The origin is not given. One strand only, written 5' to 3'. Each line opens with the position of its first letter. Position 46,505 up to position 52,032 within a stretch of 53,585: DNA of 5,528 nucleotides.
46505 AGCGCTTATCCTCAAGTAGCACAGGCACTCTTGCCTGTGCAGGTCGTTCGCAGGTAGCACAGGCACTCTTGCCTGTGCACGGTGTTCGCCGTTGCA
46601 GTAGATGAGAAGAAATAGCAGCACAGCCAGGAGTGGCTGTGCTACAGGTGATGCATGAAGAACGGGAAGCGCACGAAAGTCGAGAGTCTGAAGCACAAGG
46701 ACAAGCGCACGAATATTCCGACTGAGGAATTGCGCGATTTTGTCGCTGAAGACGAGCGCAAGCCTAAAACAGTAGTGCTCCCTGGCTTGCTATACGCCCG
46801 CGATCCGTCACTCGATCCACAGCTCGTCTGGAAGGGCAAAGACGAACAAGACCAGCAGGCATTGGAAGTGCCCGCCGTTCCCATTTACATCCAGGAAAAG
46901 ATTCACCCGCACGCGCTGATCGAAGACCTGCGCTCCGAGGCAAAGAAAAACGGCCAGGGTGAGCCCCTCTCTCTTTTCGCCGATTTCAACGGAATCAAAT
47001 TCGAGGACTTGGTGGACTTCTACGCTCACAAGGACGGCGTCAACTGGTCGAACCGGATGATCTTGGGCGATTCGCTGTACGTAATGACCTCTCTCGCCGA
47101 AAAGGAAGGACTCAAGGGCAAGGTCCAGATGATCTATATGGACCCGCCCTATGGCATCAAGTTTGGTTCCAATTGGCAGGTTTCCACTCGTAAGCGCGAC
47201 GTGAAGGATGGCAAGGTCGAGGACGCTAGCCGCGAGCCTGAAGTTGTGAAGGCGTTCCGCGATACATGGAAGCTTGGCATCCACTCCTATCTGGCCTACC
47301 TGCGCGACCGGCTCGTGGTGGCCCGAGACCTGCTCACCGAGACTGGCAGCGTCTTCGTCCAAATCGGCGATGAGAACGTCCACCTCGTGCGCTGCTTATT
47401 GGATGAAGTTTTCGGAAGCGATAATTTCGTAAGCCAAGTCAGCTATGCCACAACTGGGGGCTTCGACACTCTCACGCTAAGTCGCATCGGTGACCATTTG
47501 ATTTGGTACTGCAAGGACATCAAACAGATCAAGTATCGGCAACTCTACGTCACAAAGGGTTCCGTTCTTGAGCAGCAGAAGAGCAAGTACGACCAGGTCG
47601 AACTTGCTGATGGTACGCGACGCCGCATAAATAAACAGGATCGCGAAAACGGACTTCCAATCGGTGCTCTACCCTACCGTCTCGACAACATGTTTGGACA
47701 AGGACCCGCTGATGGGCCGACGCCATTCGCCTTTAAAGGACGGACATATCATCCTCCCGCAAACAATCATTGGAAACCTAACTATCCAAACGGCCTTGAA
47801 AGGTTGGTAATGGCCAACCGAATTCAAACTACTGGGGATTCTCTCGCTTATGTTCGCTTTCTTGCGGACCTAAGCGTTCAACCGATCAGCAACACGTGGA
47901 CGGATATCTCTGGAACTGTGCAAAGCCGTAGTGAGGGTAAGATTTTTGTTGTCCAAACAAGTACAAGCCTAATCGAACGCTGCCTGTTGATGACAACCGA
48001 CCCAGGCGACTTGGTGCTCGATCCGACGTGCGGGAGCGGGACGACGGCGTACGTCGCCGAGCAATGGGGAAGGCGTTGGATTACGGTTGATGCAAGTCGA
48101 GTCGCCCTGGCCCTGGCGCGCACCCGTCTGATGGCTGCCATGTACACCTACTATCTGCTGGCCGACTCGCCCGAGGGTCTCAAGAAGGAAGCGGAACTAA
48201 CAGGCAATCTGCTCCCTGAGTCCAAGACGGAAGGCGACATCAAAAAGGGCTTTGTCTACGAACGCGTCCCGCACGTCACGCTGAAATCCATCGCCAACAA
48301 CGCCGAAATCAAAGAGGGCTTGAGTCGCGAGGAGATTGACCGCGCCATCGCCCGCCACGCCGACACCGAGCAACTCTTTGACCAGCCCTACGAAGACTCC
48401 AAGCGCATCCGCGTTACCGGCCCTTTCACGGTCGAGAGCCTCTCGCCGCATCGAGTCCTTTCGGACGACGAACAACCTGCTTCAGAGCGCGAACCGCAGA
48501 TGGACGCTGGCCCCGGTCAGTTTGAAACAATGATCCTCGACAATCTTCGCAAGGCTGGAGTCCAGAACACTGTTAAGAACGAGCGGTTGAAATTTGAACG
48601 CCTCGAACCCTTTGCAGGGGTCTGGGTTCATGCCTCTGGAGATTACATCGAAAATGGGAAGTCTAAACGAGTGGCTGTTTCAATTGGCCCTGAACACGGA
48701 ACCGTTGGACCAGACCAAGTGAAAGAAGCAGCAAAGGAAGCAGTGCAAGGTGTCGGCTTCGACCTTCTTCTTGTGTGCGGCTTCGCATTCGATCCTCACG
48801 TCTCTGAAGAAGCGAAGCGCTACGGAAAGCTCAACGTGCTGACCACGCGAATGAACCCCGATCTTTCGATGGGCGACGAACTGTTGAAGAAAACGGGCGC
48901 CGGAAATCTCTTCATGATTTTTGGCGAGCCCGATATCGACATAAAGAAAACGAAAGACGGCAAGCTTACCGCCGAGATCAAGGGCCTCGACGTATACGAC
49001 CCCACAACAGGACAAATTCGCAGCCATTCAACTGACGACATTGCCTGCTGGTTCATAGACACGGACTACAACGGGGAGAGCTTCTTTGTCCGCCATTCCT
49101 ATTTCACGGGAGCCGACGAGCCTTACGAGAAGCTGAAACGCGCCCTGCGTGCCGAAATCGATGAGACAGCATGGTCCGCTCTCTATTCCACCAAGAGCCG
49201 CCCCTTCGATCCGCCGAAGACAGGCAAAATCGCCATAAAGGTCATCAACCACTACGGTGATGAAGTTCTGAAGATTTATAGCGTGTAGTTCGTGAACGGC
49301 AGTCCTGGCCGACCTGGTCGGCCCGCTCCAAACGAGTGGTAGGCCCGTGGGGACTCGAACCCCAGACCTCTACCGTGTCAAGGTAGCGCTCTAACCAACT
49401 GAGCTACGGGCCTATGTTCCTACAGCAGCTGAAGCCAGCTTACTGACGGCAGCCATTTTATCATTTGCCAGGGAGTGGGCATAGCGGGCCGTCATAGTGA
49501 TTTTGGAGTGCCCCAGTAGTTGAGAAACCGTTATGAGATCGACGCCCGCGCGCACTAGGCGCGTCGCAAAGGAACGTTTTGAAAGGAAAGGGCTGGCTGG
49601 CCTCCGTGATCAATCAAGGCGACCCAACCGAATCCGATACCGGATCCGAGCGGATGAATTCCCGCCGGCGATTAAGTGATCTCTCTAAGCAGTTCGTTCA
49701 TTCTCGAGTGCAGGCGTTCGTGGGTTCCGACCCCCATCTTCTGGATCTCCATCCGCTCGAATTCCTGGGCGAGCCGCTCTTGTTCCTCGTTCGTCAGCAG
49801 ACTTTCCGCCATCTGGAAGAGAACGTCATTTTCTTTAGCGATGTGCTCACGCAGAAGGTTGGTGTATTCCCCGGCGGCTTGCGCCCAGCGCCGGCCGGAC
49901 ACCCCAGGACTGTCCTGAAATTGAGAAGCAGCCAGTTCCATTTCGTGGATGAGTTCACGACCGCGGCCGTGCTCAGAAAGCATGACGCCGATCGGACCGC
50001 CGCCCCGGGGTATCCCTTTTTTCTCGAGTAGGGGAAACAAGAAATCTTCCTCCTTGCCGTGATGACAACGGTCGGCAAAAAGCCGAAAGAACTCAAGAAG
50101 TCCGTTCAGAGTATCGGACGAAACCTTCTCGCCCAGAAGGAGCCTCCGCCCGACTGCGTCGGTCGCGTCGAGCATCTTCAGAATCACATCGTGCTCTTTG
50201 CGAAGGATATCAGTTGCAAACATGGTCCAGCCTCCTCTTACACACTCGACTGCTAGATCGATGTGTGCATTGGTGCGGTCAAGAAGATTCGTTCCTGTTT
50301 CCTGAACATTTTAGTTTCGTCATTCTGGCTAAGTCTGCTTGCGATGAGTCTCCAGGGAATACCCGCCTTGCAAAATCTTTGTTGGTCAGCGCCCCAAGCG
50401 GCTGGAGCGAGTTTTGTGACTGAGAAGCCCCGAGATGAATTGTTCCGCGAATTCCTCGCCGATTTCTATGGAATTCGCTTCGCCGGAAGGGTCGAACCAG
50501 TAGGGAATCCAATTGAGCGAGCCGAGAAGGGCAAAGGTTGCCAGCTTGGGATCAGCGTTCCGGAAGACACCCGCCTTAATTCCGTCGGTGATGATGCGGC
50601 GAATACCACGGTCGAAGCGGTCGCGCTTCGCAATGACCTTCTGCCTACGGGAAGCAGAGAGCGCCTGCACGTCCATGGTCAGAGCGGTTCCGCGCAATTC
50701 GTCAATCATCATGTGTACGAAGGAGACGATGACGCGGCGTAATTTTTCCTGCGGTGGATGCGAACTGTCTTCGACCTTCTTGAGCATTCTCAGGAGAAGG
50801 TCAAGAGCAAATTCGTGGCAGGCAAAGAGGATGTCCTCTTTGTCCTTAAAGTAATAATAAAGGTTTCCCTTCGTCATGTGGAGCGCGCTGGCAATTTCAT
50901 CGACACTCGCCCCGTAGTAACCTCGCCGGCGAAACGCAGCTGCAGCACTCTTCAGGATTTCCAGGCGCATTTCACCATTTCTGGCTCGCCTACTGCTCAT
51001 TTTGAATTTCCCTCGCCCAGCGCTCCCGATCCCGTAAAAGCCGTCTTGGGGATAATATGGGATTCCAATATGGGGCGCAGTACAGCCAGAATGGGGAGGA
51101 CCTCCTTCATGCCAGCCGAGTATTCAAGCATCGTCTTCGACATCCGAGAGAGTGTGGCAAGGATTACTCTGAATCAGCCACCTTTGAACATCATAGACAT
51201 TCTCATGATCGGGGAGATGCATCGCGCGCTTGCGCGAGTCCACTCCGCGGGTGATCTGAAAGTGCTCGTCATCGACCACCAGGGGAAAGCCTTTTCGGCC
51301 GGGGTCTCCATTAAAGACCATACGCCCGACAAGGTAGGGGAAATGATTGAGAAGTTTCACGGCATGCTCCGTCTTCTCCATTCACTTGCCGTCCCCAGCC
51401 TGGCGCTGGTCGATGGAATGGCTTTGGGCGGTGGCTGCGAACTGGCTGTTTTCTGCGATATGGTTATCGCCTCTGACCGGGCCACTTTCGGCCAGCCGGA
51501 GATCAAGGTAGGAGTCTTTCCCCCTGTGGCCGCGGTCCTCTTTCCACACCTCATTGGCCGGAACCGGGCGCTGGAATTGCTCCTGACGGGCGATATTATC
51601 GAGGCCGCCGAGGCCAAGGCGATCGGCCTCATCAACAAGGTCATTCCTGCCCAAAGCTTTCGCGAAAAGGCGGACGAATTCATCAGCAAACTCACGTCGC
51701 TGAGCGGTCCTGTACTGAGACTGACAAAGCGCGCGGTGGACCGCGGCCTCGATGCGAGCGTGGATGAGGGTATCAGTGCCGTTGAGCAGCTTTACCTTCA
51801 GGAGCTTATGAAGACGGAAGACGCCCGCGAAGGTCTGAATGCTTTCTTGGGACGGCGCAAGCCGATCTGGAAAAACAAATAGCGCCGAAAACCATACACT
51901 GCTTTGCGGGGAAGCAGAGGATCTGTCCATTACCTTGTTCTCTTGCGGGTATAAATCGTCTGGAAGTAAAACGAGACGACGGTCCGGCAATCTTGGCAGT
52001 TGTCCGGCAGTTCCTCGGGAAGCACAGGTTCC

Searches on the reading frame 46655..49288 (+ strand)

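Call 26: search_protein_families(library=pfam, proteins=[window:46655-49288:+], max_evalue=0.0001)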
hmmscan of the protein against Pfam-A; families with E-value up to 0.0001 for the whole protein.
window:46655-49288:+ (877 aa): 1 family
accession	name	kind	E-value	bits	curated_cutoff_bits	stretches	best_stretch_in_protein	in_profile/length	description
PF01555.25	N6_N4_Mtase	-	7.4e-28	98.4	26.7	1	157-486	1-217/221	DNA methylase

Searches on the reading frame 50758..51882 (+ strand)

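Call 26: search_protein_families(library=pfam, proteins=[window:50758-51882:+], max_evalue=0.0001)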
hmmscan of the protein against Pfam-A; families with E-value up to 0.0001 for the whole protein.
window:50758-51882:+ (374 aa): 2 families
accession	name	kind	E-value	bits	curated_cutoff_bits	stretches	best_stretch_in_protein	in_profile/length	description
PF00378.25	ECH_1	-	3e-50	171.4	27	1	129-373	2-250/251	Enoyl-CoA hydratase/isomerase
PF16113.10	ECH_2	-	4.3e-27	95.9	27.2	1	134-304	2-180/335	Enoyl-CoA hydratase/isomerase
